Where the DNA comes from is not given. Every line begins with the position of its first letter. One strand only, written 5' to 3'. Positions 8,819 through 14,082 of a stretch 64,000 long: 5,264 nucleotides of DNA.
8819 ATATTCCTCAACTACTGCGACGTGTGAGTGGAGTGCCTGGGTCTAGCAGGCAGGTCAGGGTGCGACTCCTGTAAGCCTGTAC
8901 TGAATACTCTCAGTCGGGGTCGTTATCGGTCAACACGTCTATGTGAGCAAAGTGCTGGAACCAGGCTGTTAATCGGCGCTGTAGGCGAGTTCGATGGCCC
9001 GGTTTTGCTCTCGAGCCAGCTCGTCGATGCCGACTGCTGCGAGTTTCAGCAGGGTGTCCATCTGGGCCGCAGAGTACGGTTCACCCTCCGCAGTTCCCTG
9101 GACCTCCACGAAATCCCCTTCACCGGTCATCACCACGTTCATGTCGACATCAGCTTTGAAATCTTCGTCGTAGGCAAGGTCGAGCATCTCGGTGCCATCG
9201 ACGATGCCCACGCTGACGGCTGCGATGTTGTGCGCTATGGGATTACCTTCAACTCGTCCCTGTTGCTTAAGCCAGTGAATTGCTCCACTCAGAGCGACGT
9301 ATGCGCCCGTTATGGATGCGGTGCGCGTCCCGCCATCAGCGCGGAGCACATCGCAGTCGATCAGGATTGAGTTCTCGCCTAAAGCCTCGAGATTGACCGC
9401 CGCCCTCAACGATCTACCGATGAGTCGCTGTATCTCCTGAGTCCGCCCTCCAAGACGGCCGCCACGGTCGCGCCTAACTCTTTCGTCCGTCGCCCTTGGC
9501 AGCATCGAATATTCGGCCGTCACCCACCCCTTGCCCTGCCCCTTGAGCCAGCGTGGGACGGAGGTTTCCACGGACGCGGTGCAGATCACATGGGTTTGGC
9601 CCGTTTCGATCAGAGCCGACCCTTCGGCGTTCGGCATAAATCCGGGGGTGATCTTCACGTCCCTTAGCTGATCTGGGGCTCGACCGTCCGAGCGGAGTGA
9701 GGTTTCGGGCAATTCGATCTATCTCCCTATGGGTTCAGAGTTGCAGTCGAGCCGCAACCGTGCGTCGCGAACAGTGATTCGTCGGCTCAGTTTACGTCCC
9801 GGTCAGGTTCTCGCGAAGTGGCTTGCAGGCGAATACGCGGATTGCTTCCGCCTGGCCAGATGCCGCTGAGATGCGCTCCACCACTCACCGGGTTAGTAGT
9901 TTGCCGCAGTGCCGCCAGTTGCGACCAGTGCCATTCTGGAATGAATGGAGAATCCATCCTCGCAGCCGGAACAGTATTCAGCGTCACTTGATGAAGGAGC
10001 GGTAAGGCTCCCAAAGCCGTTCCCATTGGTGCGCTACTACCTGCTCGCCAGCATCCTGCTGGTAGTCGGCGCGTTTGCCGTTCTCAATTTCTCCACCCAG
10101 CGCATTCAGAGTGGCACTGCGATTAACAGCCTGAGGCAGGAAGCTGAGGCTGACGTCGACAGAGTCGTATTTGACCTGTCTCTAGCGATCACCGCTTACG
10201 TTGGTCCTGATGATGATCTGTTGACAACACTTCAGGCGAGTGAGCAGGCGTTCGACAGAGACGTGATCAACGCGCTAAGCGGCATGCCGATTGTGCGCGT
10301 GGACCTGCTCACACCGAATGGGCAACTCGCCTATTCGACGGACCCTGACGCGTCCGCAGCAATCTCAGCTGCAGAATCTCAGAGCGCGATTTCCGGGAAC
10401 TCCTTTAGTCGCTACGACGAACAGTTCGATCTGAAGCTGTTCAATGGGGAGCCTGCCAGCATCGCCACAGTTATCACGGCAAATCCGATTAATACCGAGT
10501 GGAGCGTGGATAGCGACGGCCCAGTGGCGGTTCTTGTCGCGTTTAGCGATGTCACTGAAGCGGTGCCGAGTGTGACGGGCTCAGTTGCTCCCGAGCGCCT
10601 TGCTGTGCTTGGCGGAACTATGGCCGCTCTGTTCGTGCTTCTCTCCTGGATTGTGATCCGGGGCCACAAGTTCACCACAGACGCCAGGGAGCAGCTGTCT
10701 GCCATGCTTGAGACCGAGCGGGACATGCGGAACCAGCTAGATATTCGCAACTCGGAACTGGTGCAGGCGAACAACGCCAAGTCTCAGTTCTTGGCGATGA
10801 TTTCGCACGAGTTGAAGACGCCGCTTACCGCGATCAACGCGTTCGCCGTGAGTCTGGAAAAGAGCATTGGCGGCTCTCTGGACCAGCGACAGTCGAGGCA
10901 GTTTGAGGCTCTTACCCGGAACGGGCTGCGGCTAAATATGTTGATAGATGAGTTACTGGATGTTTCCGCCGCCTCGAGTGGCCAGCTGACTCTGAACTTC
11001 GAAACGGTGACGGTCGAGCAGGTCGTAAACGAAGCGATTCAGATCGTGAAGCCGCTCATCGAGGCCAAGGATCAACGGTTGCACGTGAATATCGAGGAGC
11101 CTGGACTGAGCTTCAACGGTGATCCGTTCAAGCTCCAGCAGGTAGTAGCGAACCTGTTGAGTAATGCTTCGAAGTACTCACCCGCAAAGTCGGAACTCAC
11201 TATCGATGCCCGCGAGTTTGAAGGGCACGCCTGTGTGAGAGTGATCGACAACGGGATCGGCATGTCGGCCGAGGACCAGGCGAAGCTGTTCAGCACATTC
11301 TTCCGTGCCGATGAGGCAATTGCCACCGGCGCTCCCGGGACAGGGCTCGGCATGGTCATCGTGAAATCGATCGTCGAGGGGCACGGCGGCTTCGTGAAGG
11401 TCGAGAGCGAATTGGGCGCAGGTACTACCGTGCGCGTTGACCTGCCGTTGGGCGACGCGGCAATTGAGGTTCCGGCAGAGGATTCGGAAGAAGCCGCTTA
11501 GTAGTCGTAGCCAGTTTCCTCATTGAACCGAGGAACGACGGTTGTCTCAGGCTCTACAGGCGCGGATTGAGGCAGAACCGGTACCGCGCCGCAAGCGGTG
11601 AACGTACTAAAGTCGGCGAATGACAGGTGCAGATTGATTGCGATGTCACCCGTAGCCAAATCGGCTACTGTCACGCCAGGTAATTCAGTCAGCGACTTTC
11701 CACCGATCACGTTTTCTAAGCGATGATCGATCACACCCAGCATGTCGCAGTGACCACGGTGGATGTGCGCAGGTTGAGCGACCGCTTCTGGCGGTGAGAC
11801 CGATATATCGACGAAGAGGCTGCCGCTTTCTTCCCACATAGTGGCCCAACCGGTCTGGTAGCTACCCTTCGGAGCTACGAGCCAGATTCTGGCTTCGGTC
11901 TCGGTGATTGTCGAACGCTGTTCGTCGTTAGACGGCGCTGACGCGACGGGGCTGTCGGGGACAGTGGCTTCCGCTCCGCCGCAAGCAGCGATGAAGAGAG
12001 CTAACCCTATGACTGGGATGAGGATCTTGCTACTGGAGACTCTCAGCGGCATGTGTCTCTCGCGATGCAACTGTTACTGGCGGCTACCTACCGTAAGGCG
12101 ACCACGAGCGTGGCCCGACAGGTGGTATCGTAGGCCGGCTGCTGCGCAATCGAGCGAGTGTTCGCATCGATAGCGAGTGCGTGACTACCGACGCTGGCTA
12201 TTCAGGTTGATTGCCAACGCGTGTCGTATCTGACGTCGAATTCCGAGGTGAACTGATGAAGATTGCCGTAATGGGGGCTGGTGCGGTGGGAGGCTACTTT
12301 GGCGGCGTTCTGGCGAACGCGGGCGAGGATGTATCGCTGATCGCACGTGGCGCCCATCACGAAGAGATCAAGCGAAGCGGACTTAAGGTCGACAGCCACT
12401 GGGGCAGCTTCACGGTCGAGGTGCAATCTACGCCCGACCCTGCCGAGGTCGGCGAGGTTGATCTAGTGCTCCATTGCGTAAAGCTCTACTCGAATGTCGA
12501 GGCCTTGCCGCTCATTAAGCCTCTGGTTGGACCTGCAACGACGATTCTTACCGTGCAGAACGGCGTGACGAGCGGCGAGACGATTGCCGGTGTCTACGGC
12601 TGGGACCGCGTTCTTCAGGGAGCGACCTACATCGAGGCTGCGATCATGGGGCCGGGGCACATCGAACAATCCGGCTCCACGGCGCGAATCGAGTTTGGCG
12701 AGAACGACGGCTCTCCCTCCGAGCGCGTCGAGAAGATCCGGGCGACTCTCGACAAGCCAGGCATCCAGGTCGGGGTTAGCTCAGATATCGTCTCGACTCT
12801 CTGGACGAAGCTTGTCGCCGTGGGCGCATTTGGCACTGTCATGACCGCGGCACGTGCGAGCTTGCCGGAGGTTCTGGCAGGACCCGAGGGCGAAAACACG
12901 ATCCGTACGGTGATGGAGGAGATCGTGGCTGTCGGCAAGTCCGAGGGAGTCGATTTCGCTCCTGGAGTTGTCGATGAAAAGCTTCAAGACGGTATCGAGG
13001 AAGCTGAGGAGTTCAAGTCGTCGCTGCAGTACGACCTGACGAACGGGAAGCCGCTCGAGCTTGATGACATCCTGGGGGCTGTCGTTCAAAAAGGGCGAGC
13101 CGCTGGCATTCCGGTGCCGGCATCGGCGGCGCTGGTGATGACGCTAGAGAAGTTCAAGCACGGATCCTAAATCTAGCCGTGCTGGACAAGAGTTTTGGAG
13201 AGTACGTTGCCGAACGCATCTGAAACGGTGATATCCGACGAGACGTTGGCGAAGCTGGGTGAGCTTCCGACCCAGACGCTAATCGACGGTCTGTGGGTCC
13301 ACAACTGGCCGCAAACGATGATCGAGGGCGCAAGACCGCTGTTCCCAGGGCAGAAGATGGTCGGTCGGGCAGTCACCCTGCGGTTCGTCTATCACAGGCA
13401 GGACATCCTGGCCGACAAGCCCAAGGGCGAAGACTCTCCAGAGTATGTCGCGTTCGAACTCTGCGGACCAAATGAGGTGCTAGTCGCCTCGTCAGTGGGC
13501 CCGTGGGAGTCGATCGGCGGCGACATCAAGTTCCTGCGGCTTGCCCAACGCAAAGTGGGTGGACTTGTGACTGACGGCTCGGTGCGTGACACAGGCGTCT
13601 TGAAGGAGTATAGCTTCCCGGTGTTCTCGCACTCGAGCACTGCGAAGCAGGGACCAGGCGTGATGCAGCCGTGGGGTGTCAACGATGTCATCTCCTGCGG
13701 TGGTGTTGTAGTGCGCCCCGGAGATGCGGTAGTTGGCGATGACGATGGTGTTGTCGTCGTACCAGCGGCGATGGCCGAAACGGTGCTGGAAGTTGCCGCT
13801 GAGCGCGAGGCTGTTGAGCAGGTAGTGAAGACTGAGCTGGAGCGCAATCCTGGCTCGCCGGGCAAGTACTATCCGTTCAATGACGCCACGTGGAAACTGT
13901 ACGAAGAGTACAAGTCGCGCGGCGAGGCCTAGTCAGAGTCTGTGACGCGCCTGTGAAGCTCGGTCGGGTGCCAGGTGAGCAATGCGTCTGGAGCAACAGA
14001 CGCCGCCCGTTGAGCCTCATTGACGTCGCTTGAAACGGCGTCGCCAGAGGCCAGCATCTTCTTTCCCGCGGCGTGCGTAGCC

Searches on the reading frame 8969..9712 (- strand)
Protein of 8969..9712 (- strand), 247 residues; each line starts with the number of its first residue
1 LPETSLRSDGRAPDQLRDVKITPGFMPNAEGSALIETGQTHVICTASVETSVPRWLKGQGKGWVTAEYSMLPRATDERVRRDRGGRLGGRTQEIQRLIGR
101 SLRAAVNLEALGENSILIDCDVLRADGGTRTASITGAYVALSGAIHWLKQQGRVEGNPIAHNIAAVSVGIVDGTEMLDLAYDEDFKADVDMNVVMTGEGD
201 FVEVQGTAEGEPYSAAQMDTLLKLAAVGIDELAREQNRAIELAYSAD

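Call 32: search_protein_families(library=pfam, proteins=[window:8969-9712:-], max_evalue=0.0001)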
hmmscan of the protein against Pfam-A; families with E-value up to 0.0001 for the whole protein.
window:8969-9712:- (247 aa): 2 families
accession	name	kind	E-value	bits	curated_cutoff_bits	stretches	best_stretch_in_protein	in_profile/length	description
PF01138.27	RNase_PH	-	5.6e-29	101.6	25.5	1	15-142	1-125/130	3' exoribonuclease family, domain 1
PF03725.20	RNase_PH_C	-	1.2e-11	44.8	20.8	1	163-226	3-65/67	3' exoribonuclease family, domain 2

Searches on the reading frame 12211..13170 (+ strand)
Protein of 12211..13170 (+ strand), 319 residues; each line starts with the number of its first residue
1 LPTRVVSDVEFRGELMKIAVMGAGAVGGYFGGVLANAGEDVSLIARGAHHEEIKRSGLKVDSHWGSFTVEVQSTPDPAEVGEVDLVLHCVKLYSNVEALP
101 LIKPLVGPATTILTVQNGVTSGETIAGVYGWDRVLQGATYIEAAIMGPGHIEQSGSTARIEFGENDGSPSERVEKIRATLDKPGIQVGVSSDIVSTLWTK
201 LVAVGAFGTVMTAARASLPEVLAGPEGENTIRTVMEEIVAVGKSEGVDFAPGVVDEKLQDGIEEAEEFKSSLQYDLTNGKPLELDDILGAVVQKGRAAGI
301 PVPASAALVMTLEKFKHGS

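Call 32: search_protein_families(library=pfam, proteins=[window:12211-13170:+], max_evalue=0.0001)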
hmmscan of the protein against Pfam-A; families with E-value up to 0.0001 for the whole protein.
window:12211-13170:+ (319 aa): 2 families
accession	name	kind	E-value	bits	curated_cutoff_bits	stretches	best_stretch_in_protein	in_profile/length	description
PF02558.23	ApbA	-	4.9e-40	137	22.2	1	18-166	1-149/150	Ketopantoate reductase PanE/ApbA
PF08546.17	ApbA_C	-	6.1e-24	85.2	22.7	1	192-311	1-120/125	Ketopantoate reductase PanE/ApbA C terminal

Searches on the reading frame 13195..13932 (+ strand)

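Call 32: search_protein_families(library=pfam, proteins=[window:13195-13932:+], max_evalue=0.0001)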
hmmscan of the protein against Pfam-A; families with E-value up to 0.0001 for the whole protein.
window:13195-13932:+ (245 aa): 1 family
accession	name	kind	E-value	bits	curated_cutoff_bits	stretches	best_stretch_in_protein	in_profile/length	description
PF03737.21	RraA-like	-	9.4e-27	94.5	24.5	1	41-188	16-152/152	Aldolase/RraA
